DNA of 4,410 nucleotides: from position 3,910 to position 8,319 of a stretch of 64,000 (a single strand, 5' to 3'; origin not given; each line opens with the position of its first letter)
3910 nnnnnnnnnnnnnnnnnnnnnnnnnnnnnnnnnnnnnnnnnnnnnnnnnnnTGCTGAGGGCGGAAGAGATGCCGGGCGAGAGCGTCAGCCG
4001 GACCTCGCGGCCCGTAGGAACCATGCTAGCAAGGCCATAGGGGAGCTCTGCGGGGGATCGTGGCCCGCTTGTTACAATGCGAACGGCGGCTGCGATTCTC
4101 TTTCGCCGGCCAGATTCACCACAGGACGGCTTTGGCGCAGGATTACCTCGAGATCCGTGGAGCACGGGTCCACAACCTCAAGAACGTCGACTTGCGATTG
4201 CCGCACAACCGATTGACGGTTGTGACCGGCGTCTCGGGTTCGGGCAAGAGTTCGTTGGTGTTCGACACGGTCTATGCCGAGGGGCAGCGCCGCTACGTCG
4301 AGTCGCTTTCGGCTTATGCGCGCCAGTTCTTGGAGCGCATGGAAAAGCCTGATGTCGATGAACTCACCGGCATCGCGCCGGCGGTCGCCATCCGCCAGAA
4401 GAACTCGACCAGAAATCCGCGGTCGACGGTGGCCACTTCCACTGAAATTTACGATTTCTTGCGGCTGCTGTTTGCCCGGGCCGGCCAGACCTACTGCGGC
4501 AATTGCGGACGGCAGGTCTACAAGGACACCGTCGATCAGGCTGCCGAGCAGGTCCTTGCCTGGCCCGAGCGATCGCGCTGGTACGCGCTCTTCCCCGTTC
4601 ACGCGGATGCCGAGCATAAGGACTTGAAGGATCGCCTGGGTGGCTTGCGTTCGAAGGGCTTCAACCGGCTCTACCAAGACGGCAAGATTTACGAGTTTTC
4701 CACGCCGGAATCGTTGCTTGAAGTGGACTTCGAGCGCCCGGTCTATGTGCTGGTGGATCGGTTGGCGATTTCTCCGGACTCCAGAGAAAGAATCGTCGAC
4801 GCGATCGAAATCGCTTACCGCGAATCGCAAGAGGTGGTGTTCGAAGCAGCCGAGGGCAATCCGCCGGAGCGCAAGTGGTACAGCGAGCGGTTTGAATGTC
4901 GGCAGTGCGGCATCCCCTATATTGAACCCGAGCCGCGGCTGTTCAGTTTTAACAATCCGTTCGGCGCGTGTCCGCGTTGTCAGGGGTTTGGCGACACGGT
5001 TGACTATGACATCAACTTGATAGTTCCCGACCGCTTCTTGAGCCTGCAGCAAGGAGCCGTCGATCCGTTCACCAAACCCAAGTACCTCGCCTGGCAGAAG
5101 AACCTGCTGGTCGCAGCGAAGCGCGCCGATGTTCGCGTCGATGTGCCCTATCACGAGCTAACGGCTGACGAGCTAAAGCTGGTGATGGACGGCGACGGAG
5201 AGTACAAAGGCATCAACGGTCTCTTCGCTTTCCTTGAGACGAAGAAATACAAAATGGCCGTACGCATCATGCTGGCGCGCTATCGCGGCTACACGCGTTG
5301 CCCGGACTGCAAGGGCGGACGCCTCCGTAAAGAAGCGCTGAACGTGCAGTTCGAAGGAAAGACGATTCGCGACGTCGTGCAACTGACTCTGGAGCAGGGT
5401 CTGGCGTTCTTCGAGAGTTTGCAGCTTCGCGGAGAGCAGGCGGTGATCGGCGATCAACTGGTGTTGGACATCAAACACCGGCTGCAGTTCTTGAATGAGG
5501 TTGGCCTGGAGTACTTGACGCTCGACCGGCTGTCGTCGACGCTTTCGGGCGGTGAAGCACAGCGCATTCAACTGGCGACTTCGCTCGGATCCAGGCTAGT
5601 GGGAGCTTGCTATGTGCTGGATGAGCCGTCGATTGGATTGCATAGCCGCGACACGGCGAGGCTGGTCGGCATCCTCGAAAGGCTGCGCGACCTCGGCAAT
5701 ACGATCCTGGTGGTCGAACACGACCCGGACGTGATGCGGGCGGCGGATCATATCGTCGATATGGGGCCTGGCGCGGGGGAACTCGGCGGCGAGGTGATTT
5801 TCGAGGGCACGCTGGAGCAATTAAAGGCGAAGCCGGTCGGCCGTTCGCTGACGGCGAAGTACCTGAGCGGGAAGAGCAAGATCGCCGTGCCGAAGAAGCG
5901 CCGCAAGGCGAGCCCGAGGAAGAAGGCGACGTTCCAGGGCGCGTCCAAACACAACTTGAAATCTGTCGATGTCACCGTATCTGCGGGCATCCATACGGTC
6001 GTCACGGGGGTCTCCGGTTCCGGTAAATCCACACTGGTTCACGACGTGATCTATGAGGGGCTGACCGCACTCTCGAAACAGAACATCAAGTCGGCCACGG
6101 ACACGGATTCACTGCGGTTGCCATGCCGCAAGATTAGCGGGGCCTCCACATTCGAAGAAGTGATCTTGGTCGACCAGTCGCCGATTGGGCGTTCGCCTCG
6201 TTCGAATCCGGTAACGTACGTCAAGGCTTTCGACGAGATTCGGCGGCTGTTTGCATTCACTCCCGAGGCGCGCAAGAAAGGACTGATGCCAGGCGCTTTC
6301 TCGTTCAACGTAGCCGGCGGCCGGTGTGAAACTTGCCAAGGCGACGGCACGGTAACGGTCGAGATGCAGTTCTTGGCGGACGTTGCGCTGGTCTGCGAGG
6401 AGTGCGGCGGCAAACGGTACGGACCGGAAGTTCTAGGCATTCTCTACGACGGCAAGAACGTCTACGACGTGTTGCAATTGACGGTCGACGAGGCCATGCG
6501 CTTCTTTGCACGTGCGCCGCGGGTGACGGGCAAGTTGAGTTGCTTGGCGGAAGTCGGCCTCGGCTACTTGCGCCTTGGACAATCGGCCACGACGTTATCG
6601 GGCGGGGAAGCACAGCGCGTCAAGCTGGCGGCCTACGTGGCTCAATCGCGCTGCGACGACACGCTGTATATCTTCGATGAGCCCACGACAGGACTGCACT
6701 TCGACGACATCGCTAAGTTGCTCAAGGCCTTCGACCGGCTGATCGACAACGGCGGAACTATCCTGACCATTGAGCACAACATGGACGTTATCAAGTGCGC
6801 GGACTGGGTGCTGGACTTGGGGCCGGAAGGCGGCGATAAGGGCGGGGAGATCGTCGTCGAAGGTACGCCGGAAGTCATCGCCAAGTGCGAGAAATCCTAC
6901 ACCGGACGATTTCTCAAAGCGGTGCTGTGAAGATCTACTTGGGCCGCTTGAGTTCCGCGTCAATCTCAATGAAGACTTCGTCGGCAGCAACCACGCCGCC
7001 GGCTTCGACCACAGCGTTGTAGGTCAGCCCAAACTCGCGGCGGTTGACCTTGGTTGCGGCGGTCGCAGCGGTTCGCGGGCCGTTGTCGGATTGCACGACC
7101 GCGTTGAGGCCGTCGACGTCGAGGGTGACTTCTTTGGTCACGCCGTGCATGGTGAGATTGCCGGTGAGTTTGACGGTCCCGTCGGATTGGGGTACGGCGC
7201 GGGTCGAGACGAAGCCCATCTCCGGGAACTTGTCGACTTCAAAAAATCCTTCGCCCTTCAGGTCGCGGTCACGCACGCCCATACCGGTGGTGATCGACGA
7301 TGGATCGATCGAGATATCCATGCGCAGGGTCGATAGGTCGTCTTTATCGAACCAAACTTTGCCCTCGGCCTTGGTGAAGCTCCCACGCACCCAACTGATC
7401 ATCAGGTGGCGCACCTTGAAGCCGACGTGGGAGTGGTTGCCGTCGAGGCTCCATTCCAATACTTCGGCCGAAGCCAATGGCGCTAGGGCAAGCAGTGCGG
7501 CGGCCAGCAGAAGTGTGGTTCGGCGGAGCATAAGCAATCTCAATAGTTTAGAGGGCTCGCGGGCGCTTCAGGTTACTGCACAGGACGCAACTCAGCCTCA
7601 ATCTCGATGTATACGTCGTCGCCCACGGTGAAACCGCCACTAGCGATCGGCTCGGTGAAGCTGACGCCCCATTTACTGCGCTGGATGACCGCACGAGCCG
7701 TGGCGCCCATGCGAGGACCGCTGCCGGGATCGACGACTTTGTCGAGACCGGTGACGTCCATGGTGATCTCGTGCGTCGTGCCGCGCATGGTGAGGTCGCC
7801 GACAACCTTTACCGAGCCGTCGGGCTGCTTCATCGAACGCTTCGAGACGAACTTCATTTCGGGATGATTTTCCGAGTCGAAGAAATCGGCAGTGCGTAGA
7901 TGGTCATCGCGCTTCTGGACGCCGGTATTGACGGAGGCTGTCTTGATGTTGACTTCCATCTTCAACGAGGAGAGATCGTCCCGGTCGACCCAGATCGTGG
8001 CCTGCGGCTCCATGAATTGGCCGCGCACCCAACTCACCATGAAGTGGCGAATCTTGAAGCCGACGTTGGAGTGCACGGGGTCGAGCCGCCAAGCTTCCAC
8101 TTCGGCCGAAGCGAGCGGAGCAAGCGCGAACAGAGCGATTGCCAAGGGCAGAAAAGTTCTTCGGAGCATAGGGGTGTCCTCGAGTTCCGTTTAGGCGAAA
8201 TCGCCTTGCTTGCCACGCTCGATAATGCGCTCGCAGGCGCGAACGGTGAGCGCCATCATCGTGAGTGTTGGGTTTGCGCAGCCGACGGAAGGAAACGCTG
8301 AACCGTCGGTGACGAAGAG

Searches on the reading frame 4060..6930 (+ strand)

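Call 74: search_protein_families(library=pfam, proteins=[window:4060-6930:+], max_evalue=0.00001)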
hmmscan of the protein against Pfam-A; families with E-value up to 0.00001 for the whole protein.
window:4060-6930:+ (956 aa): 8 families
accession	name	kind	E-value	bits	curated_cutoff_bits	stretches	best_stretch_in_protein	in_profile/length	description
PF00005.33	ABC_tran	-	2.8e-20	73.8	25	0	830-877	93-137/137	ABC transporter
PF17760.6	UvrA_inter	-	1.2e-14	54.5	23.3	1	157-261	2-104/109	UvrA interaction domain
PF17755.6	UvrA_DNA-bind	-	1.2e-10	42.1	23.2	1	317-382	1-66/110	UvrA DNA-binding domain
PF02463.25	SMC_N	-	5.9e-10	39.4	40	0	41-568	16-211/220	RecF/RecN/SMC N terminal domain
PF13555.12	AAA_29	-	1.2e-08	35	27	0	637-660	16-39/61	P-loop containing region of AAA domain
PF13304.12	AAA_21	-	3e-08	34.5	27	0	496-557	239-301/304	AAA domain, putative AbiEii toxin, Type IV TA system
PF20703.3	nSTAND1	-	2.8e-07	30.9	27.1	0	40-81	23-60/379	Novel STAND NTPase 1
PF13191.12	AAA_16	-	1.1e-06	29.7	32.6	0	50-90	24-63/167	AAA ATPase domain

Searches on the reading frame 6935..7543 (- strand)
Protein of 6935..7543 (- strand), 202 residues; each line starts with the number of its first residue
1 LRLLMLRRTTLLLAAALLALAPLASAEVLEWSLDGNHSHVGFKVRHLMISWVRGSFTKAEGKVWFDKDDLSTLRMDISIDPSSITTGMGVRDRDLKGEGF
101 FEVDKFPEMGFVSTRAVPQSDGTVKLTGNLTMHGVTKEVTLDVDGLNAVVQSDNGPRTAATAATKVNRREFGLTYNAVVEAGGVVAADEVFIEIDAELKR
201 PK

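Call 74: search_protein_families(library=pfam, proteins=[window:6935-7543:-], max_evalue=0.00001)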
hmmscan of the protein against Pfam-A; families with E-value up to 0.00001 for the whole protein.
window:6935-7543:- (202 aa): 1 family
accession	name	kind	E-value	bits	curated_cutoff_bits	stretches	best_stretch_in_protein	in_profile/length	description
PF04264.18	YceI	-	5e-43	147.5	23.7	1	31-197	1-149/150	YceI-like domain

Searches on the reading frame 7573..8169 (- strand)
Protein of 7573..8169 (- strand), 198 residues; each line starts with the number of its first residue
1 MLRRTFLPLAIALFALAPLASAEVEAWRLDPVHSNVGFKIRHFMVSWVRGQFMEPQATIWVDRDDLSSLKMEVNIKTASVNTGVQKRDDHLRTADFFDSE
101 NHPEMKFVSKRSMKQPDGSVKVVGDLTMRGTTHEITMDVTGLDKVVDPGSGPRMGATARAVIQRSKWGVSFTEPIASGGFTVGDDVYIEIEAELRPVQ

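Call 74: search_protein_families(library=pfam, proteins=[window:7573-8169:-], max_evalue=0.00001)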
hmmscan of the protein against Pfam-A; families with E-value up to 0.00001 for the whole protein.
window:7573-8169:- (198 aa): 1 family
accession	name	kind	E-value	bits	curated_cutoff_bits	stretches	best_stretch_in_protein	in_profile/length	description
PF04264.18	YceI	-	9.1e-44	149.9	23.7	1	27-193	1-149/150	YceI-like domain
